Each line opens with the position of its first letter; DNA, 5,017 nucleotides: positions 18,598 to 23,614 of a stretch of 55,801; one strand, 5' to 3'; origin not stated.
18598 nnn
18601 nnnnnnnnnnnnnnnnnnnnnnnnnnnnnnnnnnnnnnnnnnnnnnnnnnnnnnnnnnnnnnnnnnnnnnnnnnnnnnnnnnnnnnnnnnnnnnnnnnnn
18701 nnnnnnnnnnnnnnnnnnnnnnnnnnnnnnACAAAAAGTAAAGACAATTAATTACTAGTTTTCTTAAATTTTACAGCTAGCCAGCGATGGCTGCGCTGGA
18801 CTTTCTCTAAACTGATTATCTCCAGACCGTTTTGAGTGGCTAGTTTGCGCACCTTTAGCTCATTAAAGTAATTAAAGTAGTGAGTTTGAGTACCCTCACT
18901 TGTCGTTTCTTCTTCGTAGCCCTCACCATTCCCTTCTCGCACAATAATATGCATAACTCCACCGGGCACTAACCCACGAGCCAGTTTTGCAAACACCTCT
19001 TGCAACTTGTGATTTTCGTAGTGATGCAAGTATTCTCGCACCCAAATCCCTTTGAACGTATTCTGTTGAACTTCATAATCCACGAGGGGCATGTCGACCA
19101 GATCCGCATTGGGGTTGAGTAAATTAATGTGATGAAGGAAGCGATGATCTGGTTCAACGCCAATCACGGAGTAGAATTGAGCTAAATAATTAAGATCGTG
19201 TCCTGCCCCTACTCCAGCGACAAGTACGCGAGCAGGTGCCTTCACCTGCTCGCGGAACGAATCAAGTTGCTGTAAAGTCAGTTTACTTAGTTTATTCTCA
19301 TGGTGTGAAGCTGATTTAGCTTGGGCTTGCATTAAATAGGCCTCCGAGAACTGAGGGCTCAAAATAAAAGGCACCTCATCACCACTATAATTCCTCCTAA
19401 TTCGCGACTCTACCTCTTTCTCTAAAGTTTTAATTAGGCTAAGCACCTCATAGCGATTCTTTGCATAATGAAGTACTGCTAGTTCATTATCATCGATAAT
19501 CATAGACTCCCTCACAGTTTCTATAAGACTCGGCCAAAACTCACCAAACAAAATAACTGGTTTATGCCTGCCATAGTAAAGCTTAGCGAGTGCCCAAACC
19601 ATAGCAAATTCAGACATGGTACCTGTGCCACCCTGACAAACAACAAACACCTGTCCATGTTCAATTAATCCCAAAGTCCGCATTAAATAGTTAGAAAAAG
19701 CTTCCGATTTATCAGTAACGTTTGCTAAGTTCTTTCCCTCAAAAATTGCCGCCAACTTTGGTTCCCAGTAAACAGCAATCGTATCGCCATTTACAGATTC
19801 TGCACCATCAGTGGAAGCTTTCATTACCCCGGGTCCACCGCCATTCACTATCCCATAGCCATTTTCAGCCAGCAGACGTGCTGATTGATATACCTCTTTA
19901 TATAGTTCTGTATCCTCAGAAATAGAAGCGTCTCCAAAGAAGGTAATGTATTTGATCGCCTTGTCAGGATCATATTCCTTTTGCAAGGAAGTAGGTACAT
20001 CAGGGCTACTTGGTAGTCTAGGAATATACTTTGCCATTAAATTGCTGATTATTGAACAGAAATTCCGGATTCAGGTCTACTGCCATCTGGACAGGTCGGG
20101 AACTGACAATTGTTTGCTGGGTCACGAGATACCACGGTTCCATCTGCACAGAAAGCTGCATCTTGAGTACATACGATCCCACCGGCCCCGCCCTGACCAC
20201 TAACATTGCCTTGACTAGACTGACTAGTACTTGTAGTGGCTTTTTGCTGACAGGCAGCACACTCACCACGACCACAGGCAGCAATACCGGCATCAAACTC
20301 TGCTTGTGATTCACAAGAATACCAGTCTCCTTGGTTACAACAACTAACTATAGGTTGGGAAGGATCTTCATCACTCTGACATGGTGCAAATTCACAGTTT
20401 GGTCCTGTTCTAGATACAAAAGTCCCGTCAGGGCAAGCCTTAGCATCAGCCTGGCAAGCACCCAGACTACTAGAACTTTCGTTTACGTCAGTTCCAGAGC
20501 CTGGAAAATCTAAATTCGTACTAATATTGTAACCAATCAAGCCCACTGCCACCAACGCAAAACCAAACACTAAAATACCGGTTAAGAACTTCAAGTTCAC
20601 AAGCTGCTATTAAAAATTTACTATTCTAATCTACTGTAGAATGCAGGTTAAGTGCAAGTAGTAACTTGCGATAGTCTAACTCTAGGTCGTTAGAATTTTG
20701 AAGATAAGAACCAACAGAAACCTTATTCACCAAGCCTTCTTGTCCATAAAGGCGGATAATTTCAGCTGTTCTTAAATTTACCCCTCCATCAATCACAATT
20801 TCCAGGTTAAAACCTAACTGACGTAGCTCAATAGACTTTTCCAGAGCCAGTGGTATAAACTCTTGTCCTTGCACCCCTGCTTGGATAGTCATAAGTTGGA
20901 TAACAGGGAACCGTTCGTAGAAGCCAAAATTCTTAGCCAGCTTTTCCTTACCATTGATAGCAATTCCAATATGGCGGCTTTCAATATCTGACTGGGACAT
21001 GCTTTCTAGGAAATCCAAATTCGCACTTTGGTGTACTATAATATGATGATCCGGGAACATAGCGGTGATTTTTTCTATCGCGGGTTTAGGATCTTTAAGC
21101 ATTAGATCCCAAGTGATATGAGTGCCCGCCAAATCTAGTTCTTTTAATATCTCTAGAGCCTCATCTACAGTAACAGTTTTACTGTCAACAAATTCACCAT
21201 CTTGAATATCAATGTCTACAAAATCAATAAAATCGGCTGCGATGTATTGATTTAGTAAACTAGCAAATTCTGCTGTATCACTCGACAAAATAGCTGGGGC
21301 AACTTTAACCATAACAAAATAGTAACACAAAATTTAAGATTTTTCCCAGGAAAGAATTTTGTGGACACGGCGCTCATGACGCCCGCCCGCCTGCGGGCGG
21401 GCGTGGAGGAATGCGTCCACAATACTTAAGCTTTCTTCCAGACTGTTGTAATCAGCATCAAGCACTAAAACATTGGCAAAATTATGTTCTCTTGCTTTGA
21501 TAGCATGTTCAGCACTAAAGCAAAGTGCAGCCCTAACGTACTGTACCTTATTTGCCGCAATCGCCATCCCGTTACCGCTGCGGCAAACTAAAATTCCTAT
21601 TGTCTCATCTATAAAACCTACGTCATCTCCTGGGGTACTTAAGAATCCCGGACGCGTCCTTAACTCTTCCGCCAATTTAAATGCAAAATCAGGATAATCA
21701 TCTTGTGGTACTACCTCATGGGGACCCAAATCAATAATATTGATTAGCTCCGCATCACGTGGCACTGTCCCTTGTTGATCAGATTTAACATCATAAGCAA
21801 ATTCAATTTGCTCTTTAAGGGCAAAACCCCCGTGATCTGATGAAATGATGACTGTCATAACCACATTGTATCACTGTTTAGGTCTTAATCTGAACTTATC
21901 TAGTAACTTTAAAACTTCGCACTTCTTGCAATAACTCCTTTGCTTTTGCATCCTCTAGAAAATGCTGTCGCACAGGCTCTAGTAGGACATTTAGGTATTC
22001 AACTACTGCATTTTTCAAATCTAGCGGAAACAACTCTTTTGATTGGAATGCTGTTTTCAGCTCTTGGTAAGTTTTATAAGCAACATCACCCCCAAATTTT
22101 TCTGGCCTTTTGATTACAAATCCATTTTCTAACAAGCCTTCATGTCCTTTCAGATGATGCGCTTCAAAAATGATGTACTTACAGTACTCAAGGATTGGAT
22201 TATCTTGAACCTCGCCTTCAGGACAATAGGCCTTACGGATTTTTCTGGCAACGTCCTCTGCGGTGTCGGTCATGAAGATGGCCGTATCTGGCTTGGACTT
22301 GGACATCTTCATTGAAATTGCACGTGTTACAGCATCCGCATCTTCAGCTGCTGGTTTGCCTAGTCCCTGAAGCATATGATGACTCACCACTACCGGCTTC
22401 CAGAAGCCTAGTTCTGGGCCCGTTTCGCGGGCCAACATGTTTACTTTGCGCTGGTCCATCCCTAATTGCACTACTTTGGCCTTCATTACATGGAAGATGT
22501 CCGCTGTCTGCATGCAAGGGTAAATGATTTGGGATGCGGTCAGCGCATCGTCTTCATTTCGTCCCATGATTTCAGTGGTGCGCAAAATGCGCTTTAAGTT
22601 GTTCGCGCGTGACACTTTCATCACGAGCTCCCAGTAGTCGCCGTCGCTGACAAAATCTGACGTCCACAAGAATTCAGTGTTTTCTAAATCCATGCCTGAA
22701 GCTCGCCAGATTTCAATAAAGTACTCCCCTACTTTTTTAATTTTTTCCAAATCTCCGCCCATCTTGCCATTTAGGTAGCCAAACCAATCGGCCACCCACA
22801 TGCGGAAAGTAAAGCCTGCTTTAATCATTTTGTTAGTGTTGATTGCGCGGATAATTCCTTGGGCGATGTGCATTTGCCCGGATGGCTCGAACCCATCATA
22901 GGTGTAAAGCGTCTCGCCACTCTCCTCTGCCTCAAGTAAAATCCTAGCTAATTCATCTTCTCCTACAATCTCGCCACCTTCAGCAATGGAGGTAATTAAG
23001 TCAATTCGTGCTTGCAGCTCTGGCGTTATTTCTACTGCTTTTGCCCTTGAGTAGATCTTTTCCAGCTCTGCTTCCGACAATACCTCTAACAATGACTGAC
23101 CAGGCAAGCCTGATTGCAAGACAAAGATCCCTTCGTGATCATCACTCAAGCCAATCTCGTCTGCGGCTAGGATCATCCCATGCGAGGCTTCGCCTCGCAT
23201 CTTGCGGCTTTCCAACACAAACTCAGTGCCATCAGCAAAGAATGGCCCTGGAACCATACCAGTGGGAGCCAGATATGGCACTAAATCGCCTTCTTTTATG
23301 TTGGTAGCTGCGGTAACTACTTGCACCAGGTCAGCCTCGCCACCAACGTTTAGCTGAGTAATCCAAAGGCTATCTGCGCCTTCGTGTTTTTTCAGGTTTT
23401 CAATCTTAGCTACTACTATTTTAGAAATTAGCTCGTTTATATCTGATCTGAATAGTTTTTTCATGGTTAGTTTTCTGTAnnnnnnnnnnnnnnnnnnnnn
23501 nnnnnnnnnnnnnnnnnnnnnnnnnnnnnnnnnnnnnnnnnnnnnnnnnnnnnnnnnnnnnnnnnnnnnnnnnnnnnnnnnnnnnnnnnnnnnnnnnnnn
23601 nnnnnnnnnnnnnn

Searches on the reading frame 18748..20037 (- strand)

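Call 17: search_protein_families(library=pfam, proteins=[window:18748-20037:-], max_evalue=0.001)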
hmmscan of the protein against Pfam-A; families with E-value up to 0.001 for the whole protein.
window:18748-20037:- (429 aa): 6 families
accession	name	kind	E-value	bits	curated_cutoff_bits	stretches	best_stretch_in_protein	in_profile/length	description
PF18306.6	LDcluster4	-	9.1e-15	55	26.3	1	30-152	3-118/151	SLOG cluster4 family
PF03641.19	Lysine_decarbox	-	1.8e-11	44.8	27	1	72-199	1-128/131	Possible lysine decarboxylase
PF13649.12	Methyltransf_25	-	9.4e-10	39.5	27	1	271-360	1-97/97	Methyltransferase domain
PF08241.18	Methyltransf_11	-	1.9e-08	35.3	21.2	1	274-362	3-93/95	Methyltransferase domain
PF13489.12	Methyltransf_23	-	3.5e-08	33.8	27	1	261-410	16-164/164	Methyltransferase domain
PF08242.18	Methyltransf_12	-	0.00014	23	30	0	274-361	3-97/98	Methyltransferase domain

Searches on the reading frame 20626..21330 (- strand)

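Call 17: search_protein_families(library=pfam, proteins=[window:20626-21330:-], max_evalue=0.001)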
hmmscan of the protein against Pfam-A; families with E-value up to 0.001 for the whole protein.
window:20626-21330:- (234 aa): 1 family
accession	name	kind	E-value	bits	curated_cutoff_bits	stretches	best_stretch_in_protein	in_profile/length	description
PF00834.25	Ribul_P_3_epim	-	6.3e-21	75.1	21.1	1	9-201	1-192/198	Ribulose-phosphate 3 epimerase family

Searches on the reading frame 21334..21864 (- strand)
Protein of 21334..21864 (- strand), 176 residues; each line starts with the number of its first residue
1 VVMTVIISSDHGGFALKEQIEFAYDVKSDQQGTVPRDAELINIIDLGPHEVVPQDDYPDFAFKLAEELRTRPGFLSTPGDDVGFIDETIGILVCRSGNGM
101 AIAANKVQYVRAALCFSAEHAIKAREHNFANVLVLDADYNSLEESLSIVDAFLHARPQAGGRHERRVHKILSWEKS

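Call 17: search_protein_families(library=pfam, proteins=[window:21334-21864:-], max_evalue=0.001)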
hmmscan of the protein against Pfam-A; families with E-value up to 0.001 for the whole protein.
window:21334-21864:- (176 aa): 1 family
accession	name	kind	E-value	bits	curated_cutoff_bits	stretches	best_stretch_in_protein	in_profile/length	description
PF02502.23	LacAB_rpiB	-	2.3e-33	115.5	24.7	1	5-170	1-138/138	Ribose/Galactose Isomerase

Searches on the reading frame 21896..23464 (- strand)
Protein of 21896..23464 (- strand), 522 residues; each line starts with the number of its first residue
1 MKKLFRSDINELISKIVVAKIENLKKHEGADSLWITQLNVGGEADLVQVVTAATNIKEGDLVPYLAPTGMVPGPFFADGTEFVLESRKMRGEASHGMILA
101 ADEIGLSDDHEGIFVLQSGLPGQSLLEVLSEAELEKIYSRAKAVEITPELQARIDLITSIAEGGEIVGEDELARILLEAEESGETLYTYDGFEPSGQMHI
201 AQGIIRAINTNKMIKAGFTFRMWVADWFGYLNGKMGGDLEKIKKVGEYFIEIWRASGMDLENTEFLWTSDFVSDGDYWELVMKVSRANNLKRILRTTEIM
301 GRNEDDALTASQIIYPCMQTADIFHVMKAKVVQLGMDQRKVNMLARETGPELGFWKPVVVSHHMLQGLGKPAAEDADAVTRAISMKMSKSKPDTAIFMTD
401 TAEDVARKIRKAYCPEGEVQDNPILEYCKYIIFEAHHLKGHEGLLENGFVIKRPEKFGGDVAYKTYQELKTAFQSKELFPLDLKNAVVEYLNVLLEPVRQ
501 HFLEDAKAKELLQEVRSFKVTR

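Call 17: search_protein_families(library=pfam, proteins=[window:21896-23464:-], max_evalue=0.001)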
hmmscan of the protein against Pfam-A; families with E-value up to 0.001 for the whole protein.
window:21896-23464:- (522 aa): 2 families
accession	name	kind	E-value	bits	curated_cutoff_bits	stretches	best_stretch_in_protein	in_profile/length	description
PF00579.31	tRNA-synt_1b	-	4e-45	154.8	21.1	1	185-495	5-291/292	tRNA synthetases class I (W and Y)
PF01588.26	tRNA_bind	-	9.2e-13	48.6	27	1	16-117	1-88/96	Putative tRNA binding domain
